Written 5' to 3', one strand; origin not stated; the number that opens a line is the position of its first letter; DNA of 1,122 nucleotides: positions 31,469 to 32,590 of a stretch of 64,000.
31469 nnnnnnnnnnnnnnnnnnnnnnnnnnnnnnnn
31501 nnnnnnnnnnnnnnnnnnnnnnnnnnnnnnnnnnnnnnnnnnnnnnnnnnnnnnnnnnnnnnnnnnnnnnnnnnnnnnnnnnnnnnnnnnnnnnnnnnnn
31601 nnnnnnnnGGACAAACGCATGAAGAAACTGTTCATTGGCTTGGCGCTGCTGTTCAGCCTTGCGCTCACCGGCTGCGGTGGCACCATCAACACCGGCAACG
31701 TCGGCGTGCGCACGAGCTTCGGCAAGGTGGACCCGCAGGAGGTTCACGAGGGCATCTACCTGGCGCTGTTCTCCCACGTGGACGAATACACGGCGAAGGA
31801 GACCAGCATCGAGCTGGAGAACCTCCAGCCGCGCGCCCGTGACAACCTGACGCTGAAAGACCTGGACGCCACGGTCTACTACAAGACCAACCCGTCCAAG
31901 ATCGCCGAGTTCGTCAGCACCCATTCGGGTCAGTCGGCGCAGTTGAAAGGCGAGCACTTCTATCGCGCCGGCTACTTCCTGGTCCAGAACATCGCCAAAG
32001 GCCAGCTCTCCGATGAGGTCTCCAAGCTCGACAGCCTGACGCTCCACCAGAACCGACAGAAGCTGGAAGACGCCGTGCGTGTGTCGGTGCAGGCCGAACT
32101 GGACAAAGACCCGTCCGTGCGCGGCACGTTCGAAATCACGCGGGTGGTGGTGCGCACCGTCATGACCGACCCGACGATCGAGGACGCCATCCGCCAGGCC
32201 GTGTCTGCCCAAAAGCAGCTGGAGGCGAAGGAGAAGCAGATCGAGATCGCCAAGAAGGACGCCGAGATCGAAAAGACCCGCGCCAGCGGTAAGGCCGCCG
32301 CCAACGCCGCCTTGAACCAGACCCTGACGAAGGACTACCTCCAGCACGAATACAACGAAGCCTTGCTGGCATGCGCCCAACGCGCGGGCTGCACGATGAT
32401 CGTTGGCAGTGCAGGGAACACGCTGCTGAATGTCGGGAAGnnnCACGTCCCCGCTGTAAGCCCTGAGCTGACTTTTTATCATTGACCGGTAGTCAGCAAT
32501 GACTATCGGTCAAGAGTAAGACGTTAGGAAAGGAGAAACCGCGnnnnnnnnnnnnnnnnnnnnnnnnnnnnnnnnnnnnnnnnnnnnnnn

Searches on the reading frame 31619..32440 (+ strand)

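Call 64: search_protein_families(library=pfam, proteins=[window:31619-32440:+], max_evalue=0.001)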
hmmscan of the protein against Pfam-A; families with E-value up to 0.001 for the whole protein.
window:31619-32440:+ (274 aa): 1 family
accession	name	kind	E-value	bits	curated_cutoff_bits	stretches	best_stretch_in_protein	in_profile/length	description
PF01145.31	Band_7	-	1.4e-17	64.7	23.6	1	22-214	2-175/176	SPFH domain / Band 7 family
